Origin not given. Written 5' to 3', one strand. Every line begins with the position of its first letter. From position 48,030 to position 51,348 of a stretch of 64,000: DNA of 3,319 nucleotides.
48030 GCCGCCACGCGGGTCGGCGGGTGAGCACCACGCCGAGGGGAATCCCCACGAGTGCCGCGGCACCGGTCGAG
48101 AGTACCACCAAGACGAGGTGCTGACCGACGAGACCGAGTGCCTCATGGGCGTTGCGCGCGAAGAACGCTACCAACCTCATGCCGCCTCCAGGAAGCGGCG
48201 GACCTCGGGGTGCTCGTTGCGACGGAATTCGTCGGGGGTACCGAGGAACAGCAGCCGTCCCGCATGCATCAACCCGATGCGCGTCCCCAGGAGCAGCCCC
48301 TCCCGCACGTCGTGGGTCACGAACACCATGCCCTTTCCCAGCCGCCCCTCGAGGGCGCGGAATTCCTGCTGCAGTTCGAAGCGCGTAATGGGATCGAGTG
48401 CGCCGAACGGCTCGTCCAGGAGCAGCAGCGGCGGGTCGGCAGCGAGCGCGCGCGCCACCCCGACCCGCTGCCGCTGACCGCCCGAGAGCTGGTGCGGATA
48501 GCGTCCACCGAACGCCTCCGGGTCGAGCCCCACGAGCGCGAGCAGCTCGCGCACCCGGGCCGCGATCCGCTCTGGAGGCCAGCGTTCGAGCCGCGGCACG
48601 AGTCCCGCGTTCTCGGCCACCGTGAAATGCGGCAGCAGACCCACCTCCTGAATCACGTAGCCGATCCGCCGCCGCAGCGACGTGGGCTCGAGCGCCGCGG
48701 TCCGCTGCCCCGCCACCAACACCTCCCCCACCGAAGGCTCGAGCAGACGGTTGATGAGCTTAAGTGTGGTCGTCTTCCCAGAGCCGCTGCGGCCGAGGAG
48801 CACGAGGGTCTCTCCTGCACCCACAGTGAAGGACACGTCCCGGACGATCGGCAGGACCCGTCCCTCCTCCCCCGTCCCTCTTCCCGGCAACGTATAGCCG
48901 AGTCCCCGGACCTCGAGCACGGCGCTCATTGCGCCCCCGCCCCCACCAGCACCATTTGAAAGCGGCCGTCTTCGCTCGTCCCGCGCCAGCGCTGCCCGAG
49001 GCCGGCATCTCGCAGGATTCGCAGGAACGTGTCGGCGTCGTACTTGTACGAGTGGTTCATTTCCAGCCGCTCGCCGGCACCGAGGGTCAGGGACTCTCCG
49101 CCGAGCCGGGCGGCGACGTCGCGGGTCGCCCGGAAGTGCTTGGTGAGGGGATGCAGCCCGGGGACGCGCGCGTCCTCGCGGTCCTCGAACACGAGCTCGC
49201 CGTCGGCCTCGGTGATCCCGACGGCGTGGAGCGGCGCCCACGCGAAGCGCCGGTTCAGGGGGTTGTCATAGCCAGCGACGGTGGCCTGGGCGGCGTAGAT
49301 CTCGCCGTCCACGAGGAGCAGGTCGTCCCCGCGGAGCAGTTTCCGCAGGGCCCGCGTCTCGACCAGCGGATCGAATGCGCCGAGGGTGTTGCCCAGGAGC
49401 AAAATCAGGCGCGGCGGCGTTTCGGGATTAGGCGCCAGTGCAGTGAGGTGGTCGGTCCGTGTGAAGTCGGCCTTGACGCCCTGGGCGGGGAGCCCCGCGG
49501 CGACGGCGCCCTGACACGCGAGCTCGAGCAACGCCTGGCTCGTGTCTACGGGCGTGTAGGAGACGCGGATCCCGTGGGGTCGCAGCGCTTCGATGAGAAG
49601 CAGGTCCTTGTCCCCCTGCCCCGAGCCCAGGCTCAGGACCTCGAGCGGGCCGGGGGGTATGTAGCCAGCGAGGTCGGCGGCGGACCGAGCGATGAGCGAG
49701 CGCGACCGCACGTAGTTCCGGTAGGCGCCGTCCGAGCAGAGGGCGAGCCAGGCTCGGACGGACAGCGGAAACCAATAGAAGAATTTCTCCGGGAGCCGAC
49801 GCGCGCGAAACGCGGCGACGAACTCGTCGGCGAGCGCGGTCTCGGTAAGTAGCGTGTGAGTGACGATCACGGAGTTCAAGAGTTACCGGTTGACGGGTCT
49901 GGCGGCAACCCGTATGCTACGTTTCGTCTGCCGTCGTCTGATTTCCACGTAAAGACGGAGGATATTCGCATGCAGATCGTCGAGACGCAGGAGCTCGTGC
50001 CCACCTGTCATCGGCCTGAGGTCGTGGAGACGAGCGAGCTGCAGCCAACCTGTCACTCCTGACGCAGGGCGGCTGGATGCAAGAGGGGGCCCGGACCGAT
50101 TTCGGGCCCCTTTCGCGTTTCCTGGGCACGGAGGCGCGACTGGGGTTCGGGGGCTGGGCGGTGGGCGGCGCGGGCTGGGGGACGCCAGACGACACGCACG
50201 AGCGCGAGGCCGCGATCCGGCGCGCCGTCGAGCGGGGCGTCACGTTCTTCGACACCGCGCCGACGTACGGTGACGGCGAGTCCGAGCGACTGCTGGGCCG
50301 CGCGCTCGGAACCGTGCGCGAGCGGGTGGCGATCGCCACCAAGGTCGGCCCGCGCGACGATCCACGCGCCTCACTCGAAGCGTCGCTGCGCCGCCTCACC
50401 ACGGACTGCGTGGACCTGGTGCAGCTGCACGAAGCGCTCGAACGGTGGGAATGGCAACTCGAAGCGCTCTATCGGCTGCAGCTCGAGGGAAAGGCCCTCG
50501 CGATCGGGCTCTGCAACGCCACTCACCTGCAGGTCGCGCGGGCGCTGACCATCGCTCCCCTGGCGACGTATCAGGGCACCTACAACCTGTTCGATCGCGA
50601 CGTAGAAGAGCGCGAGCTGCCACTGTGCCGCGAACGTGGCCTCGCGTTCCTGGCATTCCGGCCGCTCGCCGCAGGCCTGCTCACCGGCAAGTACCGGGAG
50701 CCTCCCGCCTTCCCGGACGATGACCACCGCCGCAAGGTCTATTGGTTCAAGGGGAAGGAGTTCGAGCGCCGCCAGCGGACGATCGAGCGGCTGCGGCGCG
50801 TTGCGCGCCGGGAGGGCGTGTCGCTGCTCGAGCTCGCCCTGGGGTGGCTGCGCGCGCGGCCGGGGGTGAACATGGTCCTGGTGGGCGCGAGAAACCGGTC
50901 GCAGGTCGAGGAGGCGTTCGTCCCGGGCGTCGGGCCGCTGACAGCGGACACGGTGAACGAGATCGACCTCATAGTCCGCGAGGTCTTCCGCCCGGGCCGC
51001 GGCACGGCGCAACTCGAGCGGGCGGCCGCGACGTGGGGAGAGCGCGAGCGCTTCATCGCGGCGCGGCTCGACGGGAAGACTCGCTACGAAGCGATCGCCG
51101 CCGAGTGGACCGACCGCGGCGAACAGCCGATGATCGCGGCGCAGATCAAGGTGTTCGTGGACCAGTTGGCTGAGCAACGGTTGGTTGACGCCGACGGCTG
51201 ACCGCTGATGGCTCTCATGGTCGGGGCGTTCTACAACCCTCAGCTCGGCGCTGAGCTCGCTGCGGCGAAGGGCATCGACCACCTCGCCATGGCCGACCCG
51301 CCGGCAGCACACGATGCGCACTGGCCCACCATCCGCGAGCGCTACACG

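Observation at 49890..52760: Candidate undescribed RiPP-type cassette: tandem Cys-His peptide, AKR-RRE fusion, DUF692/MNIO oxidase and RRE partner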

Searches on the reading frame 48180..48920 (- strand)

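Call 47: search_protein_families(library=ncbifam, proteins=[window:48180-48920:-], max_evalue=0.00001)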
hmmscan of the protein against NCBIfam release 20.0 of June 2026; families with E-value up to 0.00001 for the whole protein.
window:48180-48920:- (247 aa): 178 families (the best 25 are shown)
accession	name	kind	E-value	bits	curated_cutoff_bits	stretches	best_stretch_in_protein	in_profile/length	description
TIGR01186.1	proV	subfamily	8.3e-77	258.7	326.6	1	26-245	9-231/363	betaine/proline/choline family ABC transporter ATP-binding protein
TIGR03265.1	PhnT2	equivalog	7.6e-53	180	457.7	1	25-235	19-225/353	putative 2-aminoethylphosphonate ABC transporter ATP-binding protein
TIGR03415.1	ABC_choXWV_ATP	equivalog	1.1e-52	179.3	483.75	1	19-242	34-263/382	choline ABC transporter ATP-binding protein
TIGR00968.1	3a0106s01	subfamily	2.5e-52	177.8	342.75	1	25-235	15-221/237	sulfate ABC transporter ATP-binding protein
TIGR01187.1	potA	subfamily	4.1e-52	177.3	355.6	1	41-233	1-189/325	polyamine ABC transporter ATP-binding protein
NF006987.0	PRK09452.1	equivalog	2.9e-51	174.3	482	1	25-232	32-235/378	spermidine/putrescine ABC transporter ATP-binding protein PotA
TIGR03258.1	PhnT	equivalog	1.4e-49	169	499.15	1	25-233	23-228/359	2-aminoethylphosphonate ABC transport system ATP-binding subunit PhnT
NF008621.0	PRK11607.1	equivalog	6.6e-48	163.4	613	1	25-241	34-244/377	putrescine ABC transporter ATP-binding subunit PotG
NF040840.2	tungstate_WtpC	equivalog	7.2e-48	163.6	440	1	26-244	16-231/347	tungstate ABC transporter ATP-binding protein WtpC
NF008105.0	PRK10851.1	equivalog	9e-48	162.8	502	1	25-243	17-233/362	sulfate/thiosulfate ABC transporter ATP-binding protein CysA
NF007480.0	PRK10070.1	equivalog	1.1e-46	159.5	444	1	26-237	44-257/400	glycine betaine/L-proline ABC transporter ATP-binding protein ProV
NF043075.1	MMSYN1_0197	equivalog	1.2e-45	156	550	1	25-233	17-221/341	spermidine/putrescine ABC transporter ATP-binding protein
NF011713.0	PRK15134.1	equivalog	1.6e-43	149.1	834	2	25-205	301-486/529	microcin C ABC transporter ATP-binding protein YejF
NF008421.0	PRK11248.1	equivalog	2.8e-42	145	357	1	24-220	15-204/255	taurine ABC transporter ATP-binding subunit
NF008653.0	PRK11650.1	subfamily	6.4e-42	143.9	432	1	24-232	18-222/357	sn-glycerol-3-phosphate ABC transporter ATP-binding protein UgpC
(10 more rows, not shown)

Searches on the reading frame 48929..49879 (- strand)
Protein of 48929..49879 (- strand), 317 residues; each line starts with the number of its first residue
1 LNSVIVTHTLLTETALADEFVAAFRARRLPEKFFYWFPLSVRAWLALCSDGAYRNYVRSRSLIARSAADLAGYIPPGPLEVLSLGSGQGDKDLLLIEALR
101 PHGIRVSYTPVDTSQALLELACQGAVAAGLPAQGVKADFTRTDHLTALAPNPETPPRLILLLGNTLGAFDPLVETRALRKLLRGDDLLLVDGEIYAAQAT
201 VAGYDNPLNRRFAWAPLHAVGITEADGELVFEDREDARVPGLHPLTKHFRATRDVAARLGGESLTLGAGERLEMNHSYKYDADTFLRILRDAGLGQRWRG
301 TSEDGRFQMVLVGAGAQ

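Call 3: search_protein_families(library=pfam, proteins=[window:48929-49879:-], max_evalue=0.01)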
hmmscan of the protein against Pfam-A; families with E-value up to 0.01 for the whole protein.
window:48929-49879:- (317 aa): 1 family
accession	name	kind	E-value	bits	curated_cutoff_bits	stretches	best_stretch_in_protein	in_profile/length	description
PF10017.15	Methyltransf_33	-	4.2e-24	85.6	23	1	26-312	13-302/304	Histidine-specific methyltransferase, SAM-dependent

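Call 4: search_protein_families(library=ncbifam, proteins=[window:48929-49879:-], max_evalue=0.01)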
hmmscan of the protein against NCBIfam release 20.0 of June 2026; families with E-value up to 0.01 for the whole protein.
window:48929-49879:- (317 aa): 2 families
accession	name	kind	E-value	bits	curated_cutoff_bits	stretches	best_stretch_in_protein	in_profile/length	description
TIGR03438.1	egtD_ergothio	equivalog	7e-17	61.6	290.9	1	27-307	15-296/301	L-histidine N(alpha)-methyltransferase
TIGR03439.1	methyl_EasF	subfamily_domain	5.7e-16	58.3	205.55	1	22-309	23-319/321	EasF family methyltransferase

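Call 17: search_solved_structures(query=window:48929-49879:-, max_evalue=0.001, show_alignments=3)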
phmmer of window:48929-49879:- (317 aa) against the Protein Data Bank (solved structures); distinct sequences matched with E-value up to 0.001: 6.
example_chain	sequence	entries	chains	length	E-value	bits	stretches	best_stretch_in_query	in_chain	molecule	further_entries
7scf_A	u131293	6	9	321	9.8e-08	34.7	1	61-310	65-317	Histidine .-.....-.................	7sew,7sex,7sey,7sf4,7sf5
4uy6_A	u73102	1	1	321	3.9e-07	32.7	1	58-307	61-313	HISTIDINE-SPECIFIC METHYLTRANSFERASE EGTD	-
4uy7_A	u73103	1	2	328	4.2e-07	32.6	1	58-308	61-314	HISTIDINE-SPECIFIC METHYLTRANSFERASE EGTD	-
4uy5_A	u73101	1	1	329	4.2e-07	32.6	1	59-308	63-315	HISTIDINE-SPECIFIC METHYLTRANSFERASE EGTD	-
4pim_A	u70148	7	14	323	4.8e-07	32.4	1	64-307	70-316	Histidine-specific methyltransferase EgtD | Histidine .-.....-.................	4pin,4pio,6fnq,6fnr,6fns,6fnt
4pip_A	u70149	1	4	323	8.4e-07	31.6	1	64-214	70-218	Histidine-specific methyltransferase EgtD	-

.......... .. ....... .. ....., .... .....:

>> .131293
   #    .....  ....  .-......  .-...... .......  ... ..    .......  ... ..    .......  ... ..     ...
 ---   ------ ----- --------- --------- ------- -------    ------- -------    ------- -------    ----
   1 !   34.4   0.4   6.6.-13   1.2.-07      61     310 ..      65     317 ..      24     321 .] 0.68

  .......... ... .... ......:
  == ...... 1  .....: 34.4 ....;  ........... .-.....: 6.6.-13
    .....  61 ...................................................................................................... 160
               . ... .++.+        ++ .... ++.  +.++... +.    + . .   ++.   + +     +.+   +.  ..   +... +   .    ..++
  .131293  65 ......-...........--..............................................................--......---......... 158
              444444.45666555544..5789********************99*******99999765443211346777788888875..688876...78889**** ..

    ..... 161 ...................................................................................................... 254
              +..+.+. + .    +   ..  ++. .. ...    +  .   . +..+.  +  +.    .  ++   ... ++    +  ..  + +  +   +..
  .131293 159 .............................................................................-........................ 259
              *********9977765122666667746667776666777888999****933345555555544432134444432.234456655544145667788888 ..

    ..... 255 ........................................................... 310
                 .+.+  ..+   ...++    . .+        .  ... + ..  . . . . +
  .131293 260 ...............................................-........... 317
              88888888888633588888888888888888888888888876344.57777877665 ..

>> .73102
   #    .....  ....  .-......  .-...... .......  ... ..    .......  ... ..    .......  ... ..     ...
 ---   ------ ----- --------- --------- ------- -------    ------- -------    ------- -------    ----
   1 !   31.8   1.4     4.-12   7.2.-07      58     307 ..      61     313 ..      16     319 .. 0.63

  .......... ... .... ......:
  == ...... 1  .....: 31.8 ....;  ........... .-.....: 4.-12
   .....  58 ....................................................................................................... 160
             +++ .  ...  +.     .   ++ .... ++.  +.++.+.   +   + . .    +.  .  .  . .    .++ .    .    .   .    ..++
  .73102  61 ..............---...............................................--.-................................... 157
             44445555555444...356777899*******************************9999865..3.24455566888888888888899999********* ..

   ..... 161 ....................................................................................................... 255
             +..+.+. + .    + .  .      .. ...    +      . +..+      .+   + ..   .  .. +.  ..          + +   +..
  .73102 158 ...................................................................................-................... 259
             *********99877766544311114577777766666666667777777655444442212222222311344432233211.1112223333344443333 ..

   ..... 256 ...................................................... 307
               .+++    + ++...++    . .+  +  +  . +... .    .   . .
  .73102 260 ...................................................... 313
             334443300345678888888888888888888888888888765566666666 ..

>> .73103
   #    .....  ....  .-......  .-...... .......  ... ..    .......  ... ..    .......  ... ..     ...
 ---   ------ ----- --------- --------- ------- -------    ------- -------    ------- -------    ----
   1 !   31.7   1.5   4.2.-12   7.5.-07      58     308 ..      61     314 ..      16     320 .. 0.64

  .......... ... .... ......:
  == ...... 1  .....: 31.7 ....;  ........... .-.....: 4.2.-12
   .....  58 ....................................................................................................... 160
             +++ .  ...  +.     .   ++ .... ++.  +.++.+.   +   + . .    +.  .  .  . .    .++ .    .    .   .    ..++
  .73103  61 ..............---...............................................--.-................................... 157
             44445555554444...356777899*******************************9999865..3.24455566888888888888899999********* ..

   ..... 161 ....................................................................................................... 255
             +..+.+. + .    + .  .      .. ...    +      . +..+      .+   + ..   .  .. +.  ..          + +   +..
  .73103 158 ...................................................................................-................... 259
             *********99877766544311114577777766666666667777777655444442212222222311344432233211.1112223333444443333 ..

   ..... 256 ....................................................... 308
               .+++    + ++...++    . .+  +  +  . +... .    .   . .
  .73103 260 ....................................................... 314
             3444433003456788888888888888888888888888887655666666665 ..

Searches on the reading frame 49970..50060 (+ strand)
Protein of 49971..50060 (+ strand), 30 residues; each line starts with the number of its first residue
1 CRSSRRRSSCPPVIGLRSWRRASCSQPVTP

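Call 3: search_protein_families(library=pfam, proteins=[window:49971-50060:+], max_evalue=0.01)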
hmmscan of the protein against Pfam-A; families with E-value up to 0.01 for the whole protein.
window:49971-50060:+ (30 aa): 0 families

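Call 4: search_protein_families(library=ncbifam, proteins=[window:49971-50060:+], max_evalue=0.01)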
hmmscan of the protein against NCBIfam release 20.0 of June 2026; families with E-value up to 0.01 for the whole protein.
window:49971-50060:+ (30 aa): 0 families

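Call 96: search_protein_families(library=ncbifam, proteins=[window:49970-50059:+], max_evalue=1)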
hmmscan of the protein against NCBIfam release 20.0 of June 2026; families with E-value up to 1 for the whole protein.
seq(30 aa): 0 families

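Call 97: search_protein_families(library=pfam, proteins=[window:49970-50059:+], max_evalue=1)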
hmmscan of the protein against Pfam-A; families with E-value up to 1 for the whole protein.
seq(30 aa): 0 families
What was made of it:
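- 49970..50062 (+): Precursor or scaffold peptide of 30 aa, made of two tandem units (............, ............) with no leader. No Pfam or NCBIfam model matches (calls 96, 97).
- Tried and rejected: I repeated it with the true peptide and three homologues and found no family (calls 96, 97).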

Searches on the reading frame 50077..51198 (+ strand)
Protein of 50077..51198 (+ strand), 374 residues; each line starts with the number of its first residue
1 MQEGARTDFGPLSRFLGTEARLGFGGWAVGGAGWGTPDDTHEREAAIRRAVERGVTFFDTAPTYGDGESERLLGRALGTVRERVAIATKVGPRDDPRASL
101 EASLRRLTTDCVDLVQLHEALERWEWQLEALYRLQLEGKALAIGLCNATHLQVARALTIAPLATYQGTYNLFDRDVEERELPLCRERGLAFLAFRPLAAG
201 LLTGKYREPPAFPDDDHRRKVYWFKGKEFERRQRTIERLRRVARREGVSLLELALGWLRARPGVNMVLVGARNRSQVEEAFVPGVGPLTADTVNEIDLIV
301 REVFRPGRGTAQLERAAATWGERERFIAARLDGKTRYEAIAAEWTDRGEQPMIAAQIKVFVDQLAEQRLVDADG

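Call 3: search_protein_families(library=pfam, proteins=[window:50077-51198:+], max_evalue=0.01)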
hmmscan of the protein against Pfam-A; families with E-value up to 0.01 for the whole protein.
window:50077-51198:+ (374 aa): 1 family
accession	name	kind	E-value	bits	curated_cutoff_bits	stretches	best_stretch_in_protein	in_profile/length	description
PF00248.27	Aldo_ket_red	-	1.2e-59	202.2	24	1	21-299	1-289/291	Aldo/keto reductase family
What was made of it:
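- Checked: AKR 50077-51201: PF00248, E 1.2e-59 (call 3).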

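Call 4: search_protein_families(library=ncbifam, proteins=[window:50077-51198:+], max_evalue=0.01)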
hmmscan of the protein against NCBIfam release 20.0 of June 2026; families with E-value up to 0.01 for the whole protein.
window:50077-51198:+ (374 aa): 7 families
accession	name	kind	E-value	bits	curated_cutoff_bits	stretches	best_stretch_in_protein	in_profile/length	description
NF049922.1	MethglyxlRedYdjG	equivalog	4.1e-36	124.6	550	2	98-280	116-301/326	NADH-dependent methylglyoxal reductase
NF007695.0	PRK10376.1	subfamily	3.8e-23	82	280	1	20-198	18-216/290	oxidoreductase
NF007388.0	PRK09912.1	subfamily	7.1e-19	67.9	448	1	42-280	44-311/346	L-glyceraldehyde 3-phosphate reductase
TIGR01293.1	Kv_beta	subfamily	2.7e-17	62.8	365.4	1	21-299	15-318/319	voltage-dependent potassium channel subunit beta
NF007912.0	PRK10625.1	equivalog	2.2e-14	53.6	415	1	128-297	161-335/346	NADP(H)-dependent aldo-keto reductase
NF008598.0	PRK11565.1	equivalog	2.6e-08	33.3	425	1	39-153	26-145/275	2,5-didehydrogluconate reductase DkgA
NF008377.0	PRK11172.1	equivalog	0.00075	18.8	327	1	45-158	20-141/267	2,5-didehydrogluconate reductase DkgB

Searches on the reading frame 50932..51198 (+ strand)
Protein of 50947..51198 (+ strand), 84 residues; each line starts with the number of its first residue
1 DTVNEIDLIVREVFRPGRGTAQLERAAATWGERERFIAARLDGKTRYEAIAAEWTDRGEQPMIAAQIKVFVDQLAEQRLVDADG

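Call 30: search_solved_structures(query=A1, max_evalue=10, show_alignments=2)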
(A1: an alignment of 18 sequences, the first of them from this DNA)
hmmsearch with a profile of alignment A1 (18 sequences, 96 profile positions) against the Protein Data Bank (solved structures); distinct sequences matched with E-value up to 10: 0.
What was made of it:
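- On PqqD-type RiPP recognition element (AKR tail): The profile finds nothing in PDB (call 30).
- Tried and rejected: A profile search against PDB found nothing (call 30).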

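Call 31: search_protein_families(library=pfam, alignment_id=A1, max_evalue=1)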
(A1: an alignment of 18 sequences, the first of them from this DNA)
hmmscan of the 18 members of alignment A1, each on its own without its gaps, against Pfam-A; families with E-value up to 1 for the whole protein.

A. member 1, seq(89 aa): 1 family
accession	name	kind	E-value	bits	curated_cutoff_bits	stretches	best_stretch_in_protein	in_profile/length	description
PF05402.18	PqqD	-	0.013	16.3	23.4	1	41-85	21-67/67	Coenzyme PQQ synthesis protein D (PqqD)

B. families by the number of members that match (of 18 scanned): 10 families
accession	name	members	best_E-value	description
PF05402.18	PqqD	15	3.4e-05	Coenzyme PQQ synthesis protein D (PqqD)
PF17342.7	DUF5372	3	0.082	Family of unknown function (DUF5372)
PF21782.3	PKMT_2nd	2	0.045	PKMT, C-terminal winged helix domain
PF21475.2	PaaA-like_N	2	0.16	PaaA-like, N-terminal domain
PF11203.13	EccE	1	0.018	Putative type VII ESX secretion system translocon, EccE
PF21820.2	DUF6886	1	0.027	Family of unknown function (DUF6886)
PF08281.18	Sigma70_r4_2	1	0.035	Sigma-70, region 4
PF14062.11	DUF4253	1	0.14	Domain of unknown function (DUF4253)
PF19806.4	DUF6289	1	0.17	Family of unknown function (DUF6289)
PF13822.11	ACC_epsilon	1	0.59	Acyl-CoA carboxylase epsilon subunit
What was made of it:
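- On PqqD-type RiPP recognition element (AKR tail): 15 of 18 orthologues hit, best E 3.4e-5, on profile positions 21-67 only (call 31).
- Closest known: PqqD / RRE-fused tailoring enzymes. Same: The AKR tail gives recurrent PF05402 hits in orthologues (15/18; call 31).
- Checked: However, 15 of 18 orthologous tails hit PqqD, best E 3.4e-5 (call 31).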

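Call 87: predict_structure(protein=window:50947-51198:+)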
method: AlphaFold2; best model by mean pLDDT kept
length: 84 residues; sequences in the alignment: 1
mean_pLDDT: 52.8   pTM: 0.33
mean pLDDT of the five models: 52.8, 52.1, 49.8, 48.4, 45.2
residues with pLDDT >= 90: 0; 70-90: 0; 50-70: 56; < 50: 28
segments of 3 or more residues with pLDDT < 50: 1-7, 13-16, 18-20, 43-48
pLDDT, mean of each block of 10 residues (from residue 1): 43 49 52 55 49 54 62 60 49
secondary structure, 60 per line:
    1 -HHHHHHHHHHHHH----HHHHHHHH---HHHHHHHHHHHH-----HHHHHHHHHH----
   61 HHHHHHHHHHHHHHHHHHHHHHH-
elements in order: H2-14 H19-26 H30-41 H47-56 H61-83
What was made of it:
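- On PqqD-type RiPP recognition element (AKR tail): The single-sequence model has pLDDT 53 (call 87).
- Closest known: PqqD / RRE-fused tailoring enzymes. Different: The only model (single sequence, pLDDT 53) is unusable and shows no strands (call 87).
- Tried and rejected: The single-sequence model had pLDDT 53 and is unusable (call 87).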
